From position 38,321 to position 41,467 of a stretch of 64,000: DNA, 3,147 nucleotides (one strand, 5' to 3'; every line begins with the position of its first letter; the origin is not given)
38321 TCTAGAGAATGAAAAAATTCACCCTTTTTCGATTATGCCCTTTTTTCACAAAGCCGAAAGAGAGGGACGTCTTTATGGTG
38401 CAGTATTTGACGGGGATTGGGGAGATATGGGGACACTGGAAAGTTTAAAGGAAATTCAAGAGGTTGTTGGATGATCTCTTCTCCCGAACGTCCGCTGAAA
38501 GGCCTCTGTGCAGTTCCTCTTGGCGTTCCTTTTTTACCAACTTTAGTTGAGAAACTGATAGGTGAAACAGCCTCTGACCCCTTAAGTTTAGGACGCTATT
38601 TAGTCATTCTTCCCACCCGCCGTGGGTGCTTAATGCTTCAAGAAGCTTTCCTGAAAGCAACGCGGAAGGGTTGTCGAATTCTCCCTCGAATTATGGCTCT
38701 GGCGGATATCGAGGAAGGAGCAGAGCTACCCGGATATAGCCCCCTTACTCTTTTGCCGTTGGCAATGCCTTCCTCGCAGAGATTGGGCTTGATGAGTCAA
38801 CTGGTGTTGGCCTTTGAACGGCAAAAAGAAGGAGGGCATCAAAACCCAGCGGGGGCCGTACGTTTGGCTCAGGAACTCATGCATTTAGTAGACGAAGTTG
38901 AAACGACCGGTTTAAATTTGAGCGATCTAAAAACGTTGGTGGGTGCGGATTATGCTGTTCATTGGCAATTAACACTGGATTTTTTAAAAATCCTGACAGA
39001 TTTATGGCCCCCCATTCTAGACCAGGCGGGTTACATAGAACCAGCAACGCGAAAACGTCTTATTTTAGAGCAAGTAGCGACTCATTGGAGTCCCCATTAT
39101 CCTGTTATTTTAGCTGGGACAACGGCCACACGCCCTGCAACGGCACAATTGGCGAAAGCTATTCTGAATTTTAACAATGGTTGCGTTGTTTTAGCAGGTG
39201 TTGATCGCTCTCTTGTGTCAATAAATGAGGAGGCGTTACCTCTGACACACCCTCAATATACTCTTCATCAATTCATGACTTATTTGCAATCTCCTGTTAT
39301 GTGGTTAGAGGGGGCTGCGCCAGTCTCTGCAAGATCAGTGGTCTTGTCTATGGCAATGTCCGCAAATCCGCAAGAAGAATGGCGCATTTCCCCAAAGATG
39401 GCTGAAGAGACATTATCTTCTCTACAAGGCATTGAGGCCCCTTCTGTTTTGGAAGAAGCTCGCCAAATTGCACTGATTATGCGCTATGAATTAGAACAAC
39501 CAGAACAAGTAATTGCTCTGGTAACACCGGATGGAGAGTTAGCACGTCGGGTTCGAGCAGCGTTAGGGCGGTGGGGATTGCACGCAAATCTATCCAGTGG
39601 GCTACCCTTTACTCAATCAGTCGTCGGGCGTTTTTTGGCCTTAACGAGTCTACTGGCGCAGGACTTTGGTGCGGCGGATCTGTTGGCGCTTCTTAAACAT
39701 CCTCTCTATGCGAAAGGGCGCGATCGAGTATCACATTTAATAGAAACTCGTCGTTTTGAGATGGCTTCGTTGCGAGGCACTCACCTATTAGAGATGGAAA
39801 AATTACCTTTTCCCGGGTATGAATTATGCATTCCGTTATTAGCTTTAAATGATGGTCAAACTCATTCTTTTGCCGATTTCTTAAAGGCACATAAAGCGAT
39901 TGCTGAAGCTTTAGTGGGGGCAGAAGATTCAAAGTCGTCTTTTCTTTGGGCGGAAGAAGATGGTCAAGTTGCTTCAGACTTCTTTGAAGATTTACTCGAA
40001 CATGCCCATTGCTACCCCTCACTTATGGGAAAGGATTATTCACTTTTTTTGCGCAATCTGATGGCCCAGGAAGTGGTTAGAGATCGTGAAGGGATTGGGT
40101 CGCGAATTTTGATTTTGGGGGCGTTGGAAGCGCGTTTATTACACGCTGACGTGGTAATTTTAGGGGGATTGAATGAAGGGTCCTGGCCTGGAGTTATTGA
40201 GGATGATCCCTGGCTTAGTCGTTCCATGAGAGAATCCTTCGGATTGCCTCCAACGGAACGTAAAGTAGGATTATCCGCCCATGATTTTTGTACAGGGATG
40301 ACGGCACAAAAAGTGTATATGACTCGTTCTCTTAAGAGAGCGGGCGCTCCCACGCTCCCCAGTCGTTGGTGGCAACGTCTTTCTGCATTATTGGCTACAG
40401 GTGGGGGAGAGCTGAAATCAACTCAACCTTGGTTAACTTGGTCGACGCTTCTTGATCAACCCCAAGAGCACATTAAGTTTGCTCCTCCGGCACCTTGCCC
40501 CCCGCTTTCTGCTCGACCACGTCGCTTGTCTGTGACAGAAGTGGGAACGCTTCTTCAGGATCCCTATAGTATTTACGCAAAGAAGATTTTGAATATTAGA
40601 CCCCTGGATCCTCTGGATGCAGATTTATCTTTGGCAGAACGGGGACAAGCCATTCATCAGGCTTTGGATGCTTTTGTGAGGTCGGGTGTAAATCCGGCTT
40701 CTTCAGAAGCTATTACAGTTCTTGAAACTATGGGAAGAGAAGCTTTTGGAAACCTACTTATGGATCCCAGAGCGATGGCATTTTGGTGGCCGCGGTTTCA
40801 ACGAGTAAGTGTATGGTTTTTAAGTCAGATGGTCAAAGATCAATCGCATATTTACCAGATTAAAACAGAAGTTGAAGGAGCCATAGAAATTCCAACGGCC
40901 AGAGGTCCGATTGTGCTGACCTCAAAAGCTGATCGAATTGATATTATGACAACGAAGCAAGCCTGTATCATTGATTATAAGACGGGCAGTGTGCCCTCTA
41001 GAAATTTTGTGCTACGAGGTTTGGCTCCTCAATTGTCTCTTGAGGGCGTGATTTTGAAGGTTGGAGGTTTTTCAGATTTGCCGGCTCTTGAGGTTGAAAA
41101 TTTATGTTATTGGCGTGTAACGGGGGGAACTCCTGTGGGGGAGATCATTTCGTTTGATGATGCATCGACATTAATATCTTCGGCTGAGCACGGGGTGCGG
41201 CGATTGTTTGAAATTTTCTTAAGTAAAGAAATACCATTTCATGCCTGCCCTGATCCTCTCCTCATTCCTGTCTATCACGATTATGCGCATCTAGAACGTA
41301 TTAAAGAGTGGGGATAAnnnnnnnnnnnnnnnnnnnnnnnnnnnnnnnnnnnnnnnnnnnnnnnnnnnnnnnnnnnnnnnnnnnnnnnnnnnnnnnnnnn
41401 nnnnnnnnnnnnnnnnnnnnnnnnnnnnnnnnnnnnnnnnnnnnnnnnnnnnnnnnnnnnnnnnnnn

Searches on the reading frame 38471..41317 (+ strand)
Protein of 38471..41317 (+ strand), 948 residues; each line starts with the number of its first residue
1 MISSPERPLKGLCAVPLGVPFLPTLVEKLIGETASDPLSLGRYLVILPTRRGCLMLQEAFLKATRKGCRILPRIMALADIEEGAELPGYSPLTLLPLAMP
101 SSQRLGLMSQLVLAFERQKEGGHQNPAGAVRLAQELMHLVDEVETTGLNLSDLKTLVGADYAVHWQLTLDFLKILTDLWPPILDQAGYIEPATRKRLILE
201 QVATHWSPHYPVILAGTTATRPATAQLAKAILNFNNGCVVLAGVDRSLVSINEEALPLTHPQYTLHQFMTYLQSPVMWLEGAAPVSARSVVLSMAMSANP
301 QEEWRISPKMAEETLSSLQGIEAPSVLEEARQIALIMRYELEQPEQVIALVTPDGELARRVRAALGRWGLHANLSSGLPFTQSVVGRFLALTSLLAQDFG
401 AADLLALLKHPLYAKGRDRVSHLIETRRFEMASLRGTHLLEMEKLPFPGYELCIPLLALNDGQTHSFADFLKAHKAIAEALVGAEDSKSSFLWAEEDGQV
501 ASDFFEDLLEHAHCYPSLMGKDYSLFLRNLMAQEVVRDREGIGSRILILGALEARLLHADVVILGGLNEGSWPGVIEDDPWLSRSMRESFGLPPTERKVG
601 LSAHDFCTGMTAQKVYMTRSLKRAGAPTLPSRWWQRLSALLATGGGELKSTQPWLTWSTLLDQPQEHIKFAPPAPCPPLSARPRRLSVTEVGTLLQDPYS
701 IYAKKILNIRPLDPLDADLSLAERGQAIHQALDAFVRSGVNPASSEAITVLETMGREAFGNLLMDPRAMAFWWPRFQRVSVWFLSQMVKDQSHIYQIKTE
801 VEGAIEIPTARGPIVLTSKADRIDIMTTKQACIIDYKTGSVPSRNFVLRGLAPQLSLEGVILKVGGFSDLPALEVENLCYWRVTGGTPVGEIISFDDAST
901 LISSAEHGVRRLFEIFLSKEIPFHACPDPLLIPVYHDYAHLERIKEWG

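Call 4: search_protein_families(library=pfam, proteins=[window:38471-41317:+], max_evalue=0.01)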
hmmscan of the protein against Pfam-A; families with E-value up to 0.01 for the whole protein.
window:38471-41317:+ (948 aa): 1 family
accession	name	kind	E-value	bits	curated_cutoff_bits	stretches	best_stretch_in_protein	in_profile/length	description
PF12705.13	PDDEXK_1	-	6.6e-16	59.4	22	1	685-883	1-189/247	PD-(D/E)XK nuclease superfamily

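Call 5: search_protein_families(library=ncbifam, proteins=[window:38471-41317:+], max_evalue=0.001)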
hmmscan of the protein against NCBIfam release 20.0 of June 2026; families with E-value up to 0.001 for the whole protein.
window:38471-41317:+ (948 aa): 2 families
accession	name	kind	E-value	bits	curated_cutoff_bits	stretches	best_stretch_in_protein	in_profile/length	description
TIGR02786.1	addB_alphas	equivalog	3e-231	770.5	486.5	2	453-947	518-1023/1024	double-strand break repair protein AddB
TIGR03623.1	TIGR03623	subfamily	1.4e-13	50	299.6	1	183-856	135-778/876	probable DNA repair protein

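Call 8: find_homologous_proteins(query=window:38471-41317:+, max_evalue=1e-20)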
Query window:38471-41317:+ (948 aa): 358 proteins with E <= 1e-20 among 8000 candidates; the best 120 are listed.
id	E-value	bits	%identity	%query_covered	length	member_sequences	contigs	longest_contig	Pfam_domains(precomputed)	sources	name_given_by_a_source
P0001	0.0e+0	2116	99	100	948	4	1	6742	PF12705.14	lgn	-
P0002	0.0e+0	1607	76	99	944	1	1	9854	PF12705.14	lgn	-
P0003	0.0e+0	1594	75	99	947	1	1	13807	PF12705.14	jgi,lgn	-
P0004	0.0e+0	1541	73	99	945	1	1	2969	PF12705.14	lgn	-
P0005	0.0e+0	1539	73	99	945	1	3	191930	PF12705.14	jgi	jgi:ATP-dependent helicase/nuclease subunit B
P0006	0.0e+0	1530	72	99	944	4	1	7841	PF12705.14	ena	-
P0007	0.0e+0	1527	72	99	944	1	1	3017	PF12705.14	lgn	-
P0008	0.0e+0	1500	71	99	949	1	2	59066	PF12705.14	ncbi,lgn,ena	-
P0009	0.0e+0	1492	71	99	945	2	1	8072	PF12705.14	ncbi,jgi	jgi:ATP-dependent helicase/nuclease subunit B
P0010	0.0e+0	1491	71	99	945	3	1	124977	PF12705.14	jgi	jgi:ATP-dependent helicase/nuclease subunit B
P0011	0.0e+0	1486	71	99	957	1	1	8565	PF12705.14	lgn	-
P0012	0.0e+0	1482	70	99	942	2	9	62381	PF12705.14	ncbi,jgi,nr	ncbi:MAG: double-strand break repair protein AddB [Alphaproteobacteria bacterium]|jgi:ATP-dependent 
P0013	0.0e+0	1474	70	99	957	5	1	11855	PF12705.14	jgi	-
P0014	0.0e+0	1466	69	99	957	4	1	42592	PF12705.14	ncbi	ncbi:MAG: PD-(D/E)XK nuclease family protein [Candidatus Paracaedibacter sp.]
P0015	0.0e+0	1456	69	99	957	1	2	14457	PF12705.14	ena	-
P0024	0.0e+0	1359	64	99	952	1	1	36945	PF12705.14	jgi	jgi:ATP-dependent helicase/nuclease subunit B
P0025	0.0e+0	1305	63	99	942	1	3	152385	PF12705.14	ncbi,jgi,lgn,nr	ncbi:MAG: hypothetical protein FJX71_01530 [Alphaproteobacteria bacterium]|nr:hypothetical protein [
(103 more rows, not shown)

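Call 10: find_related_loci(query=A1, collection=genome_contigs, flank=10000)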
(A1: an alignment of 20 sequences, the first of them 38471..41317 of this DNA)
Query A1 (948 aa) in genome_contigs; peptide patterns used: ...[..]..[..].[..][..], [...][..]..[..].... (x = any residue, [..] = any of these).
600 stretches matched a pattern (row limit reached: there are more); 593 encode a relative of the query (tblastn E <= 1e-3); the best 80 are kept; 80 distinct loci.
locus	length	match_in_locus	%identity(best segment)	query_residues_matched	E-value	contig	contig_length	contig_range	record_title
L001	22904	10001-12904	41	18-947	0e+0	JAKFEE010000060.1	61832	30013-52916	MAG: Rhodospirillaceae bacterium isolate LC065 contig-124_275, whole genome shotgun sequence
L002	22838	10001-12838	39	2-947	0e+0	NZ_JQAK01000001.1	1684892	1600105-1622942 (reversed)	Candidatus Paracaedibacter symbiosus strain PRA9 Scaffold_1, whole genome shotgun sequence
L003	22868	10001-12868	39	15-947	0e+0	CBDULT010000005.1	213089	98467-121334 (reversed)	MAG TPA_asm: uncultured Thalassospiraceae bacterium isolate SRR22808124_binner12_Refined_92 genome assembly, contig: ERZ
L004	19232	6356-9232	40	15-948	0e+0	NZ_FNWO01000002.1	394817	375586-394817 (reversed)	Magnetospirillum fulvum strain DSM 13234, whole genome shotgun sequence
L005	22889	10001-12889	39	18-947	0e+0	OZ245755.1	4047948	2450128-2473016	MAG: Sphingomonadales bacterium isolate c31bd26c-66b2-48be-909a-eb399b9243b4 genome assembly, chromosome: 1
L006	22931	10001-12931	40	18-947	0e+0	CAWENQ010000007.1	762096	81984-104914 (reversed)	MAG: uncultured Alphaproteobacteria bacterium isolate MFD02360.bin.1.49 genome assembly, contig: contig_5265, whole geno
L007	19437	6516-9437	38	15-947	0e+0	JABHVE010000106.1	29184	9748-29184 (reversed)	MAG: Alphaproteobacteria bacterium isolate SI047_bin100 k141_562540, whole genome shotgun sequence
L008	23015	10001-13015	40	1-947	0e+0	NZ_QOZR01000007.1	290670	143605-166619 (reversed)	Virgifigura deserti strain SYSU D60014 s1173_Contig7, whole genome shotgun sequence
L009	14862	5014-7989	38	10-947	2e-180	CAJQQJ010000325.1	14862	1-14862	MAG: uncultured Alphaproteobacteria bacterium isolate 3_20180511_Bin_20180511_Bin_160_sub_1 genome assembly, contig: c_0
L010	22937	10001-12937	37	12-947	6e-180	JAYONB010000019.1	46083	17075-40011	MAG: Alphaproteobacteria bacterium isolate 139570_S171_metabat_bins_2.tsv.191 NODE_641_length_46083_cov_18.254150, whole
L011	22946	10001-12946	40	18-947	5e-179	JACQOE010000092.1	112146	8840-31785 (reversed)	MAG: Proteobacteria bacterium isolate NC_groundwater_1273_Ag_S-0.2um_71_98 S_p2_S4_coassembly_k141_3928509, whole genome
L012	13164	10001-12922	38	9-947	6e-179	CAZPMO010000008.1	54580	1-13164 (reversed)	MAG TPA_asm: uncultured Rhodospirillaceae bacterium isolate SRP200020_co5_379 genome assembly, contig: NODE_835_length_5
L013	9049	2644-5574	38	18-947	1e-177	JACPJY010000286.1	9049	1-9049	MAG: Rhodospirillales bacterium isolate NC_groundwater_480_Ag_S-0.1um_66_12 S35_SO-1_scaffold_511324, whole genome shotg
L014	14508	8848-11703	41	12-947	8e-177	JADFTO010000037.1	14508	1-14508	MAG: Proteobacteria bacterium isolate B9T3L8 B9T3L8_NODE1073, whole genome shotgun sequence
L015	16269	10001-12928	39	12-948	4e-176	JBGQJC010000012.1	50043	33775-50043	MAG: Alphaproteobacteria bacterium isolate OBJ2_061818_070_32 k141_1836018_length_50043_cov_16.4359, whole genome shotgu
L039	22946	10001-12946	39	9-947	3e-178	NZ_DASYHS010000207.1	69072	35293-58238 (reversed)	MAG: Arenibaculum sp. isolate SMAG_U4246 k141_38483, whole genome shotgun sequence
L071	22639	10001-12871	33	11-948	7e-153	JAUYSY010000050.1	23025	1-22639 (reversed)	MAG: Alphaproteobacteria bacterium isolate C8_concoct.bin.36 C8_k141_42728, whole genome shotgun sequence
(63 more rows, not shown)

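Call 13: find_encoding_contigs(protein=P0001, flank=10000, max_places=3)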
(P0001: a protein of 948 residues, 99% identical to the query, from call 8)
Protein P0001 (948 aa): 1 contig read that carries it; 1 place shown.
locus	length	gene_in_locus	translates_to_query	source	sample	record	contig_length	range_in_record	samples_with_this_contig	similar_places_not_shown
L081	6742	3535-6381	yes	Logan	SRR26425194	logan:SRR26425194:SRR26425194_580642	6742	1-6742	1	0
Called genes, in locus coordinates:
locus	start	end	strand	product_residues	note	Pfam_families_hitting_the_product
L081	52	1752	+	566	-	-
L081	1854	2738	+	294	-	PF02517:Rce1-like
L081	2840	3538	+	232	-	PF00483:NTP_transferase, PF12804:NTP_transf_3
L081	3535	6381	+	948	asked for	PF12705:PDDEXK_1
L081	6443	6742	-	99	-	?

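Call 14: find_encoding_contigs(protein=P0003, flank=10000, max_places=3)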
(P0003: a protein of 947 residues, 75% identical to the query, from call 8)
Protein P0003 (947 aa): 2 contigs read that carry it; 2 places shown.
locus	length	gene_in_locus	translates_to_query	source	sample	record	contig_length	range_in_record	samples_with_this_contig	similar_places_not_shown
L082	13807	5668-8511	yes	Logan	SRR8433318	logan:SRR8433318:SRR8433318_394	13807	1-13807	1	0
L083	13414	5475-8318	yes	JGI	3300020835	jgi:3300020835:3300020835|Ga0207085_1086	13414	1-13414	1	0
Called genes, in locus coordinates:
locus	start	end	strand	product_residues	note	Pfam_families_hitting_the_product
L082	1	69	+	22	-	?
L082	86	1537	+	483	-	PF02874:ATP-synt_ab_N, PF00006:ATP-synt_ab, PF22919:ATP-synt_VA_C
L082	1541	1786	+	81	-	PF02823:ATP-synt_DE_N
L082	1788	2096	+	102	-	PF03795:YCII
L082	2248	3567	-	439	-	PF00083:Sugar_tr, PF07690:MFS_1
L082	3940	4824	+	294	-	PF02517:Rce1-like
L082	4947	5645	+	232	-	PF00483:NTP_transferase, PF12804:NTP_transf_3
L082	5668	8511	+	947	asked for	PF12705:PDDEXK_1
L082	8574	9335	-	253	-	-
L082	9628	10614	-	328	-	PF27087:LRR_TMOD-LMOD (weak)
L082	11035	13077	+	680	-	PF02743:dCache_1, PF03924:CHASE (weak), PF00990:GGDEF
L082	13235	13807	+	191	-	?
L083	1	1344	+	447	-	?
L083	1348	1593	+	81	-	PF02823:ATP-synt_DE_N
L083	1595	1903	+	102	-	PF03795:YCII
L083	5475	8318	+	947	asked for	PF12705:PDDEXK_1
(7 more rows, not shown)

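Call 15: find_encoding_contigs(protein=P0005, flank=10000, max_places=3)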
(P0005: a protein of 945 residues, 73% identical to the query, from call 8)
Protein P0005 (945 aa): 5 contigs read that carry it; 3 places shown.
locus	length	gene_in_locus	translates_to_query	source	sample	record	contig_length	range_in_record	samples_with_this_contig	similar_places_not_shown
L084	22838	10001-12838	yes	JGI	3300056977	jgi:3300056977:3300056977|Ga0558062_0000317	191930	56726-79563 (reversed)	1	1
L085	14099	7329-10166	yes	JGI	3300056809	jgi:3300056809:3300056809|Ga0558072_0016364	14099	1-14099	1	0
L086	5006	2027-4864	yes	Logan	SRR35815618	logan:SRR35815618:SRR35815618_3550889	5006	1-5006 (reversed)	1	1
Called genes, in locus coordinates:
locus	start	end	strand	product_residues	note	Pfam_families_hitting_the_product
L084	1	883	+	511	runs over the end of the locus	PF02874:ATP-synt_ab_N, PF00006:ATP-synt_ab, PF00306:ATP-synt_ab_C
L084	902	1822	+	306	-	PF00231:ATP-synt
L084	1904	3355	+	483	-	PF02874:ATP-synt_ab_N, PF00006:ATP-synt_ab, PF22919:ATP-synt_VA_C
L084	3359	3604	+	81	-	PF02823:ATP-synt_DE_N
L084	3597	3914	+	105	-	PF03795:YCII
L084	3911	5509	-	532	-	PF01734:Patatin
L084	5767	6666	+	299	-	PF02517:Rce1-like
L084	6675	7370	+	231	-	PF01170:UPF0020 (weak), PF13847:Methyltransf_31 (weak), PF13649:Methyltransf_25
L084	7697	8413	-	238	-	-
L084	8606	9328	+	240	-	PF00483:NTP_transferase, PF12804:NTP_transf_3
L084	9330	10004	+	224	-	PF02698:DUF218 (weak)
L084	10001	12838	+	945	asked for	PF12705:PDDEXK_1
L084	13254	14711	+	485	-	PF03924:CHASE, PF00990:GGDEF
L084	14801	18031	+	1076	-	PF00580:UvrD-helicase, PF13245:AAA_19, PF13361:UvrD_C, PF13538:UvrD_C_2 (faint), PF12705:PDDEXK_1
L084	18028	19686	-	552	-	PF02321:OEP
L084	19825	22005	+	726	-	PF03412:Peptidase_C39 (weak), PF00664:ABC_membrane, PF00005:ABC_tran, PF13304:AAA_21 (faint)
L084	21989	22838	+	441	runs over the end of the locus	PF25919:BSH_CusB (faint), PF25917:BSH_RND (weak), PF25973:BSH_CzcB (faint), PF25984:BSH_YknX (weak), PF25994:HH_AprE, PF26002:Beta-barrel_AprE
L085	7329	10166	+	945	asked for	PF12705:PDDEXK_1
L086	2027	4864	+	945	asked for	PF12705:PDDEXK_1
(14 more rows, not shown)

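Call 16: find_encoding_contigs(protein=P0008, flank=10000, max_places=1)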
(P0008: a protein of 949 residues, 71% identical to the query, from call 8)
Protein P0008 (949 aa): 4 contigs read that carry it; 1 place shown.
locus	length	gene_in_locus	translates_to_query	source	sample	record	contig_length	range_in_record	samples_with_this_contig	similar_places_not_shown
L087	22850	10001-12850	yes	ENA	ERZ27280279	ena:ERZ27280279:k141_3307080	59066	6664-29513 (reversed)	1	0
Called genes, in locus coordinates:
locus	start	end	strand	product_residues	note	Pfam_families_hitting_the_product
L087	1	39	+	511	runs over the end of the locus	PF02874:ATP-synt_ab_N, PF00006:ATP-synt_ab, PF00306:ATP-synt_ab_C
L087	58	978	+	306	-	PF00231:ATP-synt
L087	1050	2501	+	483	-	PF02874:ATP-synt_ab_N, PF00006:ATP-synt_ab, PF22919:ATP-synt_VA_C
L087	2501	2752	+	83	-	PF02823:ATP-synt_DE_N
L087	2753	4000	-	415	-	PF13173:AAA_14, PF13635:DUF4143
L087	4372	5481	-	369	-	-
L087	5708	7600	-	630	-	-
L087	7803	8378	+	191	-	PF00293:NUDIX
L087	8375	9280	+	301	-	PF02517:Rce1-like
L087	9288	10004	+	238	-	PF00483:NTP_transferase, PF12804:NTP_transf_3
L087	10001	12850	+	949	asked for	PF12705:PDDEXK_1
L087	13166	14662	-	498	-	PF10423:AMNp_N, PF01048:PNP_UDP_1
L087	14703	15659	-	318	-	PF02881:SRP54_N, PF13191:AAA_16 (weak), PF06414:Zeta_toxin (weak), PF13401:AAA_22 (weak), PF13604:AAA_30 (weak), PF00448:SRP54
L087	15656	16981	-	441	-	PF00919:UPF0004, PF04055:Radical_SAM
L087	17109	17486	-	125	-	PF04120:Iron_permease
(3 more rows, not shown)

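Call 17: find_encoding_contigs(protein=P0012, flank=10000, max_places=1)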
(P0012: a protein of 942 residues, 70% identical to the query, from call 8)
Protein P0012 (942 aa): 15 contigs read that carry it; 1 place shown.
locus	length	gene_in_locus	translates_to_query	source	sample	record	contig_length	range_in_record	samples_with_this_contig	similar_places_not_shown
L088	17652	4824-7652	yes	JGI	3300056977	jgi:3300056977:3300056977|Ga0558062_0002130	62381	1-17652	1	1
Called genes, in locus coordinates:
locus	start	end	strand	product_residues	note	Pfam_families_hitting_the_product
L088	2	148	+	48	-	?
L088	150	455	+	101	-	PF03795:YCII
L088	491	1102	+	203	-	-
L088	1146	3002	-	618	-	-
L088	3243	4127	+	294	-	PF02517:Rce1-like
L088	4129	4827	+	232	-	PF00483:NTP_transferase, PF12804:NTP_transf_3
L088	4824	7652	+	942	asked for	PF12705:PDDEXK_1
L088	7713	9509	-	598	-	-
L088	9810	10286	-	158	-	PF03449:GreA_GreB_N, PF01272:GreA_GreB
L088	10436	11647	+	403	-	PF00563:EAL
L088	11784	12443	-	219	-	PF01351:RNase_HII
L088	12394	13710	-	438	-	PF00999:Na_H_Exchanger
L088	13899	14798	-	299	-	PF01522:Polysacc_deac_1 (weak)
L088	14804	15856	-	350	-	PF01370:Epimerase, PF16363:GDP_Man_Dehyd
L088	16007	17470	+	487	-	PF13489:Methyltransf_23, PF07021:MetW (weak), PF08241:Methyltransf_11, PF08242:Methyltransf_12, PF13649:Methyltransf_25, PF13847:Methyltransf_31, PF00535:Glycos_transf_2, PF10111:Glyco_tranf_2_2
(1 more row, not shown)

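Call 18: find_encoding_contigs(protein=P0014, flank=10000, max_places=1)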
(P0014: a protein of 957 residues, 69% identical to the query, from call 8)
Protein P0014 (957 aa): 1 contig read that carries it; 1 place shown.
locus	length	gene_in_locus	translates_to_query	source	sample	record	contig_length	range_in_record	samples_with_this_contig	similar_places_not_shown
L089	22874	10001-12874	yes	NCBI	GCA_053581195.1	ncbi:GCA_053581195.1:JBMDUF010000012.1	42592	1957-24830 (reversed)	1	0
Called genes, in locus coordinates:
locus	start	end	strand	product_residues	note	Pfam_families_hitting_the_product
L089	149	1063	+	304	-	-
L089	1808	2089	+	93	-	-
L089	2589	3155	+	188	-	PF00213:OSCP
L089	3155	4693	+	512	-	PF02874:ATP-synt_ab_N, PF00006:ATP-synt_ab, PF00306:ATP-synt_ab_C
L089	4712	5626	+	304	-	PF00231:ATP-synt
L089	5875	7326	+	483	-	PF02874:ATP-synt_ab_N, PF00006:ATP-synt_ab, PF22919:ATP-synt_VA_C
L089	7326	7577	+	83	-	PF02823:ATP-synt_DE_N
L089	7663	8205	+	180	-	PF00293:NUDIX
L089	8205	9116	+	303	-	PF02517:Rce1-like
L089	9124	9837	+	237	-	PF00483:NTP_transferase, PF12804:NTP_transf_3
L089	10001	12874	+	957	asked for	PF12705:PDDEXK_1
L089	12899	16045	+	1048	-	PF00580:UvrD-helicase, PF13245:AAA_19, PF13361:UvrD_C, PF13538:UvrD_C_2 (faint), PF12705:PDDEXK_1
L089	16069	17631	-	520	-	PF02321:OEP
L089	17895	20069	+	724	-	PF03412:Peptidase_C39 (weak), PF00664:ABC_membrane, PF00005:ABC_tran, PF13304:AAA_21 (weak)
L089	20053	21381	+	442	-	PF25994:HH_AprE, PF26002:Beta-barrel_AprE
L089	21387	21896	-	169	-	-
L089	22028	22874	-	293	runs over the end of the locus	PF04085:MreC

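Call 19: find_encoding_contigs(protein=P0025, flank=10000, max_places=1)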
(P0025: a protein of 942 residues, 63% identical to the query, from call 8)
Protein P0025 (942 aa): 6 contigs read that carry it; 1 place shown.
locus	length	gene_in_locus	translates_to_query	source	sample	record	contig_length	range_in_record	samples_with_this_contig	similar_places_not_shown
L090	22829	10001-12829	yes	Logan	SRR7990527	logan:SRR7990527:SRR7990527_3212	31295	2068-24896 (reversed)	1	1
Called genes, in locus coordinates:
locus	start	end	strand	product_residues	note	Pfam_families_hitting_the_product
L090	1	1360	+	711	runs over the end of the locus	PF00912:Transgly, PF00905:Transpeptidase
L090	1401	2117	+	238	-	PF02592:Vut_1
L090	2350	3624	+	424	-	PF00083:Sugar_tr, PF07690:MFS_1, PF13347:MFS_2, PF00083:Sugar_tr, PF07690:MFS_1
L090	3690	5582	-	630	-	-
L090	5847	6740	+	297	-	PF02517:Rce1-like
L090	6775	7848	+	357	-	PF01209:Ubie_methyltran (faint), PF13847:Methyltransf_31, PF08241:Methyltransf_11 (faint), PF13649:Methyltransf_25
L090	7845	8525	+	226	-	PF20329:DUF6624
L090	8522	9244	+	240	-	PF00483:NTP_transferase, PF12804:NTP_transf_3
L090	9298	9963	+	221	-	PF02698:DUF218 (weak)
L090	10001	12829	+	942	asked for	PF12705:PDDEXK_1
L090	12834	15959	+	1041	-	PF00580:UvrD-helicase, PF13245:AAA_19 (weak), PF13361:UvrD_C, PF13538:UvrD_C_2 (faint), PF12705:PDDEXK_1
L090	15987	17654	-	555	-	PF02321:OEP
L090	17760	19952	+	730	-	PF03412:Peptidase_C39 (weak), PF00664:ABC_membrane, PF00005:ABC_tran, PF13304:AAA_21 (faint)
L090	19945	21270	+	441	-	PF25994:HH_AprE, PF26002:Beta-barrel_AprE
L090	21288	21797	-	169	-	-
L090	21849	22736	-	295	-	PF04085:MreC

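Call 43: find_encoding_contigs(protein=P0002, flank=10000, max_places=1)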
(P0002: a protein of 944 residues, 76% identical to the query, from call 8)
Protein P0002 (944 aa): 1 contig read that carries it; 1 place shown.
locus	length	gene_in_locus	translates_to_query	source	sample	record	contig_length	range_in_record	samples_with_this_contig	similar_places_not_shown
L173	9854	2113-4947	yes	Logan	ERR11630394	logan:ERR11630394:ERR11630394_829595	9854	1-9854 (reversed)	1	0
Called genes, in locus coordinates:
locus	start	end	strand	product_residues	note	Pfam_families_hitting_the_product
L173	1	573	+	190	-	?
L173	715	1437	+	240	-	PF00483:NTP_transferase, PF12804:NTP_transf_3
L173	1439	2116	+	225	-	PF02698:DUF218 (weak)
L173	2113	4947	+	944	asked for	PF12705:PDDEXK_1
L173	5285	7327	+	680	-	PF03924:CHASE, PF00990:GGDEF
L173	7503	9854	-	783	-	?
